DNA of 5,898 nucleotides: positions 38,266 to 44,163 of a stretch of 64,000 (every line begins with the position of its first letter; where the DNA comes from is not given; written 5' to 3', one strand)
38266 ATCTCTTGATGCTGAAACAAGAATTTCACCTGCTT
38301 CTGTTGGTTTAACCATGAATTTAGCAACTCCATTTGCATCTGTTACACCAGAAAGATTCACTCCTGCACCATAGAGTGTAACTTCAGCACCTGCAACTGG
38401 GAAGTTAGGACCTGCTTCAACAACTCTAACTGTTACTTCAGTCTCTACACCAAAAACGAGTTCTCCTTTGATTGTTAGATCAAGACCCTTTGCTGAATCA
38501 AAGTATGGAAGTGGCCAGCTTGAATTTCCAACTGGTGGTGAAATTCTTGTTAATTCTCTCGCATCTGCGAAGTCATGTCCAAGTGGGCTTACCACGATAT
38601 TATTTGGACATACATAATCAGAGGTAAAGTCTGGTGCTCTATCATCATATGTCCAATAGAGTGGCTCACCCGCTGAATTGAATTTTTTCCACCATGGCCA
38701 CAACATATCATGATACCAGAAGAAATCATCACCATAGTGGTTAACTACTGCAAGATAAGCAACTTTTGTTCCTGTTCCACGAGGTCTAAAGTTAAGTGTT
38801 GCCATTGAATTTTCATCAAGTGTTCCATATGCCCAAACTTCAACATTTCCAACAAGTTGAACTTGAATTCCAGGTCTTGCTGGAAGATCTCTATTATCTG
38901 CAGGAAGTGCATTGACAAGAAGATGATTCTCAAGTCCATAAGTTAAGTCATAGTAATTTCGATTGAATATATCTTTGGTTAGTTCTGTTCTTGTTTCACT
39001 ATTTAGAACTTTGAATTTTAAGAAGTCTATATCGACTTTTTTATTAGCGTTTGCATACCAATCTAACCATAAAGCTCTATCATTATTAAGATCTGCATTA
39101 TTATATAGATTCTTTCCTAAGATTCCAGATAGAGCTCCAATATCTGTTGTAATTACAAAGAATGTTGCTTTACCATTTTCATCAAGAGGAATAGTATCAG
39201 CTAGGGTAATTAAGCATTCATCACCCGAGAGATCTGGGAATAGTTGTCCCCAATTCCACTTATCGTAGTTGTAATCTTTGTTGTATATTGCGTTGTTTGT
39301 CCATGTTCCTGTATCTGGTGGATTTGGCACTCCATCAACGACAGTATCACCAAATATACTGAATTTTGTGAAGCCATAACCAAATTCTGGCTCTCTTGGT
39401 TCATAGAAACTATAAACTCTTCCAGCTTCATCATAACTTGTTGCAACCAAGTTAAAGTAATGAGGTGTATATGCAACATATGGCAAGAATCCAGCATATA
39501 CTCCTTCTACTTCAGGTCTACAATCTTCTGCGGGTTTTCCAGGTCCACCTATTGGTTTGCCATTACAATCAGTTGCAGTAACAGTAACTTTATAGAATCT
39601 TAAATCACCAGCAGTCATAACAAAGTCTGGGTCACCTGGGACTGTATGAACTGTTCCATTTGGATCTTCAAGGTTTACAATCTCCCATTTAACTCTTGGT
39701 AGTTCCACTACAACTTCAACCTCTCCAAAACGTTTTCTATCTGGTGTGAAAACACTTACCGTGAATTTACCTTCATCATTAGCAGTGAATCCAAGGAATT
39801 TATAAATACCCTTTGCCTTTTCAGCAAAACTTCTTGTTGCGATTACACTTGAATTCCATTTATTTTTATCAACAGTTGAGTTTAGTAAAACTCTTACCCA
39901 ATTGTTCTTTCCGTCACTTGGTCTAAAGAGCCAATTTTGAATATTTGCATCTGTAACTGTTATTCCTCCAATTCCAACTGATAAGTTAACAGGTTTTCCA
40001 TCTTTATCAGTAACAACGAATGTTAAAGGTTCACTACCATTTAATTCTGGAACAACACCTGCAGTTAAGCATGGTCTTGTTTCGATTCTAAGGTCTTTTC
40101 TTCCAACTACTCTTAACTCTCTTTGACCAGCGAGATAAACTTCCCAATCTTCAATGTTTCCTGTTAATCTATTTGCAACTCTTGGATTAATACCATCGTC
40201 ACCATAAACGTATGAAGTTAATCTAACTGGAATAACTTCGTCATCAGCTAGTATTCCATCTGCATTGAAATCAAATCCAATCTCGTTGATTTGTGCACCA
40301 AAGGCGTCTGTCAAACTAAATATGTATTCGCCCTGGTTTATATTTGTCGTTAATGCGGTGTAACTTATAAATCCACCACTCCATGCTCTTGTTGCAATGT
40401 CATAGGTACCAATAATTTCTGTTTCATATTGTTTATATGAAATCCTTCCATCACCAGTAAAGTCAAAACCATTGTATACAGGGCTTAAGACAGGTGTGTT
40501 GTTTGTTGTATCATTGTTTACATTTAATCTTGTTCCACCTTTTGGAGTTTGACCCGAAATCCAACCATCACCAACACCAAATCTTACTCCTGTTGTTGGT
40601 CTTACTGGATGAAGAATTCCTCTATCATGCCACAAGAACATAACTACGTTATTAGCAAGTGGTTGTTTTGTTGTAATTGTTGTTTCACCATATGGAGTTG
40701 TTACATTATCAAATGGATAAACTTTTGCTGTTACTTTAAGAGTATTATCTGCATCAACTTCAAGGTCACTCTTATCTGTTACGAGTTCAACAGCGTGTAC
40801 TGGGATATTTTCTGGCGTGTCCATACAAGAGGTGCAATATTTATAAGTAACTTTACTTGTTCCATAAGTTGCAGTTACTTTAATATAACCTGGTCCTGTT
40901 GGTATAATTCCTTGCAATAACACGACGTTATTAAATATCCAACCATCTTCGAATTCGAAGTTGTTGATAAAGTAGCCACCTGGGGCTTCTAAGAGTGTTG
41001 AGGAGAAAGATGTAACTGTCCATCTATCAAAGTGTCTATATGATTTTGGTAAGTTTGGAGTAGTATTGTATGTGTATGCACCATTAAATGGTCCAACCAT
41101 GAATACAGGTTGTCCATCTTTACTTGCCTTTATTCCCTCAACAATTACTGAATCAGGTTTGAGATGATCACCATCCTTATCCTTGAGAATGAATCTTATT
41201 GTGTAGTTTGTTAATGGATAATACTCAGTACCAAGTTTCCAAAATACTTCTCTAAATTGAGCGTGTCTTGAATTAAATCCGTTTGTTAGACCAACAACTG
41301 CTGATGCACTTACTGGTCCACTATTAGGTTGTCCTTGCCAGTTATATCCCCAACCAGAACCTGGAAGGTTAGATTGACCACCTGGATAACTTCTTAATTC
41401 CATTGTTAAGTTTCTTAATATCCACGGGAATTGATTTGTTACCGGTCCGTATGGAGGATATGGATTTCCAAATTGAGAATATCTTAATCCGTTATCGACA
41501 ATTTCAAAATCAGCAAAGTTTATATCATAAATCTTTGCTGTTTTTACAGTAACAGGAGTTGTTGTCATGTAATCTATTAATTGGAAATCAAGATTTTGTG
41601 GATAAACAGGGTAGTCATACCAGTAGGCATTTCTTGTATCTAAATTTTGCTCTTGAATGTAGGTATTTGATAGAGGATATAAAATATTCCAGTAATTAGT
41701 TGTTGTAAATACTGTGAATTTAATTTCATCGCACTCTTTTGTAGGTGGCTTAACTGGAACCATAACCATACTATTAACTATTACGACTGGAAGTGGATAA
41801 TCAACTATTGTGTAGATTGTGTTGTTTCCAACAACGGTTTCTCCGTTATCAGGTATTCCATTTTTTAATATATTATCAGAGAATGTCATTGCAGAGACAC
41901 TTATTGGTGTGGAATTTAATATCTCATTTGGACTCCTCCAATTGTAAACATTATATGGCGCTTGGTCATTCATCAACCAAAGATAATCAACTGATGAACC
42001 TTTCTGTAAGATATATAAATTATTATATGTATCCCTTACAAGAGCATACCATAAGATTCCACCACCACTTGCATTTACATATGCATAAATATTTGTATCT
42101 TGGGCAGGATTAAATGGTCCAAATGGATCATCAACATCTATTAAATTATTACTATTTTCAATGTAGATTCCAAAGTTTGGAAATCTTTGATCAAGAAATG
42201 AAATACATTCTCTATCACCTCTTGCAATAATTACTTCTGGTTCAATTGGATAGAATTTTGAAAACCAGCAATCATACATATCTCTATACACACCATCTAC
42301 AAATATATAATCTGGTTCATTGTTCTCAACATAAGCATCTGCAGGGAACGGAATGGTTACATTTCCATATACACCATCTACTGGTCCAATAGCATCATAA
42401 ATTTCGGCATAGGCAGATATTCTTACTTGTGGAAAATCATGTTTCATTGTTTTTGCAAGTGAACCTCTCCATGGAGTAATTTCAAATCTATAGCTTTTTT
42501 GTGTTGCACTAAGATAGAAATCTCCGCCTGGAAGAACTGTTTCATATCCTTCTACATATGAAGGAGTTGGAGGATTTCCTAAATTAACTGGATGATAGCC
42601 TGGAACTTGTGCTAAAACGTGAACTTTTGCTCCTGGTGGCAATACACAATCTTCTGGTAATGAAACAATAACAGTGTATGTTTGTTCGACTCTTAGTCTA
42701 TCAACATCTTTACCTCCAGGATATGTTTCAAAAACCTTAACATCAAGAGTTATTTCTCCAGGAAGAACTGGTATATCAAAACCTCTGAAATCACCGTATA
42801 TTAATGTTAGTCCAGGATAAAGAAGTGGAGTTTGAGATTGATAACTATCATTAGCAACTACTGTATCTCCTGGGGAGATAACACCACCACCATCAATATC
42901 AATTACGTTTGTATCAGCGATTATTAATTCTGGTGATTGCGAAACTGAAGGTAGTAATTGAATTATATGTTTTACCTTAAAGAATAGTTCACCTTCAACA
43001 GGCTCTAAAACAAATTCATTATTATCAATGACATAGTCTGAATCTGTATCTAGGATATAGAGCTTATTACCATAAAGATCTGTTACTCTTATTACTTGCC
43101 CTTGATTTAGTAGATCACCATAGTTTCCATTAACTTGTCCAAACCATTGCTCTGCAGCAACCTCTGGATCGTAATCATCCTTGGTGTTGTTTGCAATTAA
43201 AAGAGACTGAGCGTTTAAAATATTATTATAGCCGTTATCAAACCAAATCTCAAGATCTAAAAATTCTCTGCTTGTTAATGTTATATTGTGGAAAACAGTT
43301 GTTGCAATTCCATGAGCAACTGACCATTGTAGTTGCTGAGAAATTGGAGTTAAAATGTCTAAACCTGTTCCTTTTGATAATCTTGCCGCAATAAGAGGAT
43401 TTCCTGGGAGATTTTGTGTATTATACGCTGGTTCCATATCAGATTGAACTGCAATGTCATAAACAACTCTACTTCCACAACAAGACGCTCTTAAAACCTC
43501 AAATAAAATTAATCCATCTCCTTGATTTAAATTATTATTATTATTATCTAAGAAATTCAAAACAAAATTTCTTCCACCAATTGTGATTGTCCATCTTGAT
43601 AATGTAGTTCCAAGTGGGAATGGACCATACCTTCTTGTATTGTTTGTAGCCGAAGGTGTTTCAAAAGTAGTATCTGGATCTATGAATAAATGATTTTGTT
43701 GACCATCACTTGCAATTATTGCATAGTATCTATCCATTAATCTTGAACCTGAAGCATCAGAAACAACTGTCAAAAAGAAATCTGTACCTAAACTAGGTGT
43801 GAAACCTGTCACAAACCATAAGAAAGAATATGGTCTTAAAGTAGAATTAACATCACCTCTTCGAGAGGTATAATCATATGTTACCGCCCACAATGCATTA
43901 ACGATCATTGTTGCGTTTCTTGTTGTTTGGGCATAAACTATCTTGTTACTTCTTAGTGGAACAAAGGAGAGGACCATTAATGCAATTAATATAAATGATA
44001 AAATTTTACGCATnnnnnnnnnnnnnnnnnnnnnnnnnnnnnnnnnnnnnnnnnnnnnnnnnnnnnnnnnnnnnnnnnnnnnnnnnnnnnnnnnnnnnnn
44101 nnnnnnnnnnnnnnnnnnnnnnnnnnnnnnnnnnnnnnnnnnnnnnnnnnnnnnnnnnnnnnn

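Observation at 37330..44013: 2227-aa secreted giant protein with tandem C-terminal CuAO-N-like domains: candidate S-layer/surface-array protein of unknown fold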

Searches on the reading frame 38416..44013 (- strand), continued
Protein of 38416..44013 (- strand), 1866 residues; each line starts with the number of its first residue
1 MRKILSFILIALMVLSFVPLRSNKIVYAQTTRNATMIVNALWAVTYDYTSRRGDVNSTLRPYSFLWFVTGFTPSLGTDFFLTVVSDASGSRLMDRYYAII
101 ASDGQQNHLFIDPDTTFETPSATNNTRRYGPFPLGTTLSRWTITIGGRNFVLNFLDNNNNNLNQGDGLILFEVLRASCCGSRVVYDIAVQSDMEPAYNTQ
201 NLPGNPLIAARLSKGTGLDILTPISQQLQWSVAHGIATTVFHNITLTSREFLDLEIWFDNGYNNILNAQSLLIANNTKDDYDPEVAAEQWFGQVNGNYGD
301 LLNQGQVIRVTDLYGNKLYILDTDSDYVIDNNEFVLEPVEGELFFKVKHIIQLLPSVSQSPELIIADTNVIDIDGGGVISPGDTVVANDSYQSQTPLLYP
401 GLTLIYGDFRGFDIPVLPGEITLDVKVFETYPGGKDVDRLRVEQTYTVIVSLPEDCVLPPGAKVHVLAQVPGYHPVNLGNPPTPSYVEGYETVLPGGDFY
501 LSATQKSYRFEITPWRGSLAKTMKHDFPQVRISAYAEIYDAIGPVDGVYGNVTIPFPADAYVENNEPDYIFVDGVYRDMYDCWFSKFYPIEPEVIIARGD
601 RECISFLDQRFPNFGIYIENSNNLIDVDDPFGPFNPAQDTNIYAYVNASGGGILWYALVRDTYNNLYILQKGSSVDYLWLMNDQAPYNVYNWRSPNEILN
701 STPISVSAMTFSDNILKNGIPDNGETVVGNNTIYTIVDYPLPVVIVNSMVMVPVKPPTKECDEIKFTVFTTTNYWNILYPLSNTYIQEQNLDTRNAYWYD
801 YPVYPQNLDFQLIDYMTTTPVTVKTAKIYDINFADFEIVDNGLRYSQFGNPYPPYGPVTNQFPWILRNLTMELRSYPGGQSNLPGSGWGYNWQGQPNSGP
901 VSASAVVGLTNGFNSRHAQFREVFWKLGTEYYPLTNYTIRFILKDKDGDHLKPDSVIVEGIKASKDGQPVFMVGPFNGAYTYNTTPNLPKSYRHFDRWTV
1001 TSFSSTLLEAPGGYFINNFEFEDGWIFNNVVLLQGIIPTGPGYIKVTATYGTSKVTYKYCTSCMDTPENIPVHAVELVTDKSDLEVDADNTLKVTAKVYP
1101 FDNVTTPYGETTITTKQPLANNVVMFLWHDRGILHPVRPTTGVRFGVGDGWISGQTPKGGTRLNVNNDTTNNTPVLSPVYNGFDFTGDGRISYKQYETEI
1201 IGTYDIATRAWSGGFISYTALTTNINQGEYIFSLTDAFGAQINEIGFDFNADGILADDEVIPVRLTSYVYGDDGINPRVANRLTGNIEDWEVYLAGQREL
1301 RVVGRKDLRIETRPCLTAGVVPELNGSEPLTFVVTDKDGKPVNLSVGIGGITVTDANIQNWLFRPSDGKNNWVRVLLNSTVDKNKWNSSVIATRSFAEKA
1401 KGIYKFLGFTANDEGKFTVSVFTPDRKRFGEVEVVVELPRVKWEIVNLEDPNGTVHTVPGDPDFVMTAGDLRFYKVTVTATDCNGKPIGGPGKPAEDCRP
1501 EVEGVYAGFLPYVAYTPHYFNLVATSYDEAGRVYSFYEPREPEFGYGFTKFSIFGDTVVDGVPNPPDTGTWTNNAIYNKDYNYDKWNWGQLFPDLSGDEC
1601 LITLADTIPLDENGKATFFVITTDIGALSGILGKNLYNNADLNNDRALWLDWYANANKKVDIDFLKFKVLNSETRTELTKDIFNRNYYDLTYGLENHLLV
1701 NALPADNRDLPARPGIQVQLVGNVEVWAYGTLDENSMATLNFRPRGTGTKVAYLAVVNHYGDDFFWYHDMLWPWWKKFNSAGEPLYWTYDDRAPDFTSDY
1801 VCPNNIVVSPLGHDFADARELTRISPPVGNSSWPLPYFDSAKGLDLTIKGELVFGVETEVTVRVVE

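Call 104: find_encoding_contigs(protein=P0113, flank=6000, max_places=1)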
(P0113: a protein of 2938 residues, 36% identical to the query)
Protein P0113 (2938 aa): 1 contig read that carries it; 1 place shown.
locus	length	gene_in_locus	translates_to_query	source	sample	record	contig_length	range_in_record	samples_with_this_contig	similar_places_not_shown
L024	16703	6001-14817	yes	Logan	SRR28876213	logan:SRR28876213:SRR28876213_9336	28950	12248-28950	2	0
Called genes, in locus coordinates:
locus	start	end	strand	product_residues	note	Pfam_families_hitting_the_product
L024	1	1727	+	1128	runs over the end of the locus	PF02811:PHP, PF07733:DNA_pol3_alpha, PF17657:DNA_pol3_finger, PF14579:HHH_6, PF01336:tRNA_anti-codon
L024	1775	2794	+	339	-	PF00365:PFK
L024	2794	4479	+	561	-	PF00989:PAS (weak), PF00512:HisKA, PF02518:HATPase_c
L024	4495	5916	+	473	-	PF00072:Response_reg, PF00158:Sigma54_activat, PF14532:Sigma54_activ_2, PF07724:AAA_2 (weak), PF07728:AAA_5 (weak), PF25601:AAA_lid_14, PF02954:HTH_8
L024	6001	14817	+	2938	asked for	PF06439:3keto-disac_hyd (weak), PF09136:Glucodextran_B, PF07833:Cu_amine_oxidN1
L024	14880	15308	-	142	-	PF10648:Gmad2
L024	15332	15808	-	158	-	PF10646:Germane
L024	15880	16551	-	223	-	-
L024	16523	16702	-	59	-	?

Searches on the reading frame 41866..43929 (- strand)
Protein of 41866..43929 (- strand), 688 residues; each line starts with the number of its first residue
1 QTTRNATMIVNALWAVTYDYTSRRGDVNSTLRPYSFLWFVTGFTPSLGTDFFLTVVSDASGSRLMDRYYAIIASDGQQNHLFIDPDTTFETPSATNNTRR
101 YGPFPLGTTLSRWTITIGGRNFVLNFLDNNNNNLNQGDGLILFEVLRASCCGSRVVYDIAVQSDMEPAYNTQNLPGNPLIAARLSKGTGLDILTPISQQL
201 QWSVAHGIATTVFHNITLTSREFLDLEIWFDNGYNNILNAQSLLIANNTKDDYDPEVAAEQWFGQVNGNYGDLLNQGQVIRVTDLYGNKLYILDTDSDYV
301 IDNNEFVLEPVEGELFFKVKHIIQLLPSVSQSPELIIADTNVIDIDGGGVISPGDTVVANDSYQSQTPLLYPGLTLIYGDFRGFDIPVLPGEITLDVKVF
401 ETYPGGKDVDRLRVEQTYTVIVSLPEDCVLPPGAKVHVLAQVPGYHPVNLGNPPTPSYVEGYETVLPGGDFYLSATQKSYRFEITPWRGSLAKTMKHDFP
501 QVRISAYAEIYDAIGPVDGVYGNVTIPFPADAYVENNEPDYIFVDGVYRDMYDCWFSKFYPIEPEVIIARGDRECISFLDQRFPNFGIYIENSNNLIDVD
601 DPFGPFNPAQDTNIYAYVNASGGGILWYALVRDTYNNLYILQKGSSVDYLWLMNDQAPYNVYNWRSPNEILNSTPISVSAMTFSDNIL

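Call 47: find_homologous_proteins(query=A5, max_evalue=0.01)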
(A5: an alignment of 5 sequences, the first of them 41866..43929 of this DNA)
Query A5 (5 sequences) (688 aa, profile of the alignment): 3 proteins with E <= 0.01 among 8000 candidates.
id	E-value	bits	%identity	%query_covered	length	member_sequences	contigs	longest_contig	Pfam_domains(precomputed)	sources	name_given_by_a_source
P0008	0.0e+0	1018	71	100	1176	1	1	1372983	-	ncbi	-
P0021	5.0e-209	714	36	84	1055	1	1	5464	-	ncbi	ncbi:MAG: hypothetical protein ACP5KX_07860, partial [Caldisericia bacterium]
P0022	6.9e-189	648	64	66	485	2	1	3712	-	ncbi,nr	ncbi:MAG TPA: hypothetical protein PL042_07075, partial [Caldisericia bacterium]|nr:hypothetical pro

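Call 97: search_solved_structures(query=A5, max_evalue=10)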
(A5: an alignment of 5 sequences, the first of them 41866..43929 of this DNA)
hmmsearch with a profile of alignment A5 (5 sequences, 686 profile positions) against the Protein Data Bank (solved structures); distinct sequences matched with E-value up to 10: 3.
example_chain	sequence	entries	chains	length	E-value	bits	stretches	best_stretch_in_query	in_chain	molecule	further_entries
2uyj_A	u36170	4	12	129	0.42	12.2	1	312-404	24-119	PROTEIN TDCF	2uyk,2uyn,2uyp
3zyb_A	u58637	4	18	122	0.55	11.8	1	344-377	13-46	PA-I galactophilic lectin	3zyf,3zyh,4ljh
1l7l_A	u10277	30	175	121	0.56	11.7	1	344-377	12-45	PA-I galactophilic lectin | LecA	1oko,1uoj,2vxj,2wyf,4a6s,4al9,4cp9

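Call 98: search_protein_families(library=pfam, alignment_id=A5, max_evalue=1)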
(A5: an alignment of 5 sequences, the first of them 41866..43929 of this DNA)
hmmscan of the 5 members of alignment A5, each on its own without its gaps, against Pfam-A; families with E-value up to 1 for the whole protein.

A. member 1, window:41866-43929:- (688 aa): 0 families

B. families by the number of members that match (of 5 scanned): 6 families
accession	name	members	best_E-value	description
PF00404.24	Dockerin_1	1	0.046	Dockerin type I domain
PF03413.25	PepSY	1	0.16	Peptidase propeptide and YPEB domain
PF13405.12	EF-hand_6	1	0.26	EF-hand domain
PF20082.4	DUF6476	1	0.34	Family of unknown function (DUF6476)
PF13833.12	EF-hand_8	1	0.46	EF-hand domain pair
PF00036.39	EF-hand_1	1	0.85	EF hand domain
